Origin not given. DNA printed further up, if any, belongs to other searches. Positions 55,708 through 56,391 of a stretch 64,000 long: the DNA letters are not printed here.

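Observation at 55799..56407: Unannotated ~600-nt island with consensus promoter, nested GC-rich hairpins with alternative pairings and a small basic ORF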

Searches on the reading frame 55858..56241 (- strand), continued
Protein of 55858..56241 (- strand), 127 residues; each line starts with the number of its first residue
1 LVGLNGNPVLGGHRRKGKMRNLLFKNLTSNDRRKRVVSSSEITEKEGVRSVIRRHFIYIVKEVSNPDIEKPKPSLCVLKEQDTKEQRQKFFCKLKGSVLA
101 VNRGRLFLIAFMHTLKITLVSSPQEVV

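Call 83: fold_search(model_id=the predicted structure, library=viral)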
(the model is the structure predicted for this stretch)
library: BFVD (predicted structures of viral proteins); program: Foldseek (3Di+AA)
matches with E <= 10: 1270; with E <= 0.001: 0
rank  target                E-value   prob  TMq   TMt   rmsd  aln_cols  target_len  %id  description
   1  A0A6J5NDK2            2.0e-03  0.80  0.31  0.26  14.7       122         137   10  Tail completion protein [uncultured Caudovirales phage]
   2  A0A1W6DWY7            2.3e-03  1.00  0.41  0.33   6.9       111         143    8  Uncharacterized protein [Sphingobium phage Lacusarx]
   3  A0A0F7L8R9            2.3e-03  1.00  0.44  0.27  10.7       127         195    7  Uncharacterized protein [uncultured marine virus]
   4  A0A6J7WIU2            2.8e-03  0.97  0.35  0.26  11.2       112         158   10  Tail completion protein [uncultured Caudovirales phage]
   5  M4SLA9                3.0e-03  0.89  0.28  0.31  15.2        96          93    7  Uncharacterized protein [Vibrio phage VBP47]
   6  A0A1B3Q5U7            3.4e-03  0.69  0.27  0.07  24.6       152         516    8  Phage maturation protein [ssRNA phage DC]
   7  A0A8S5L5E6            3.4e-03  0.57  0.27  0.07  21.2       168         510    6  Maturation protein [ssRNA phage SRR7976310_3]
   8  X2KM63                4.4e-03  0.89  0.31  0.25  13.9       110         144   10  DUF3168 domain-containing protein [Enterococcus phage VD13]
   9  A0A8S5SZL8            4.7e-03  0.51  0.21  0.05  16.5       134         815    4  Pectate lyase [Podoviridae sp. ctnWS46]
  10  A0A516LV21            4.7e-03  0.35  0.20  0.04  18.3       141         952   11  (no name in the UniProt tables at hand)
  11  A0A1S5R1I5            5.0e-03  0.87  0.32  0.25   7.2       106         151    9  Uncharacterized protein [Pseudomonas phage phiPMW]
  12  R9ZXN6                5.3e-03  0.96  0.39  0.31  10.1       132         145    8  Uncharacterized protein [Cellulophaga phage phi12:1]
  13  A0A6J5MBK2            5.3e-03  0.82  0.32  0.27  10.8       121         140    7  Uncharacterized protein [uncultured Caudovirales phage]
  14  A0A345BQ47            6.0e-03  0.87  0.35  0.30  11.3       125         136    7  (no name in the UniProt tables at hand)
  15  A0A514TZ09            6.0e-03  0.84  0.31  0.20  11.9       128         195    8  Tail terminator [Arthrobacter phage Vibaki]
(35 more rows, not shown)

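Call 86: search_protein_families(library=pfam, proteins=[L044:3372-3704:+, L024:3340-3645:+, L048:2042-2314:+, L032:2546-2839:+, L067:3392-3718:+, L079:2565-2894:+], max_evalue=0.01)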
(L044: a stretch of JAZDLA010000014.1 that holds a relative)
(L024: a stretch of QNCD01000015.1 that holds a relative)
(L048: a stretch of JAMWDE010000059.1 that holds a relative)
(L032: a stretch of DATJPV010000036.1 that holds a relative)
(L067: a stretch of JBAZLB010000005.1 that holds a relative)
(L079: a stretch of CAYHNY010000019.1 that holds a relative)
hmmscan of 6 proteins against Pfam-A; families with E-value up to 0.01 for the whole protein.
L044:3372-3704:+ (111 aa): 1 family
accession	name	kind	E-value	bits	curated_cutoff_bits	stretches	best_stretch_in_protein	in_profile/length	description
PF07238.19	PilZ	-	1.6e-12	48.1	22.5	1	3-91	1-86/102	PilZ domain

L024:3340-3645:+ (102 aa): 1 family
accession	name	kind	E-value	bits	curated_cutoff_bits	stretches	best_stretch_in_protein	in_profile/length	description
PF07238.19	PilZ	-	5.5e-14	52.8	22.5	1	3-90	1-85/102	PilZ domain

L048:2042-2314:+ (91 aa): 1 family
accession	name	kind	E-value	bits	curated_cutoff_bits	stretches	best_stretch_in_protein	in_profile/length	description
PF07238.19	PilZ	-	1.1e-12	48.6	22.5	1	3-89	1-85/102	PilZ domain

L032:2546-2839:+ (98 aa): 1 family
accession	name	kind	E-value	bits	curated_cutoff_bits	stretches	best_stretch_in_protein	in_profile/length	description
PF07238.19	PilZ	-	4.3e-12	46.7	22.5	1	1-93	1-91/102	PilZ domain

L067:3392-3718:+ (109 aa): 1 family
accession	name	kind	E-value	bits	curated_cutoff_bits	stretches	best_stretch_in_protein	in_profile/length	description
PF07238.19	PilZ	-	3.1e-10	40.8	22.5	1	3-97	1-92/102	PilZ domain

L079:2565-2894:+ (110 aa): 1 family
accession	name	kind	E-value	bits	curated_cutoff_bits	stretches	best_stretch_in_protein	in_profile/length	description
PF07238.19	PilZ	-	4.2e-09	37.1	22.5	1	3-89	1-85/102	PilZ domain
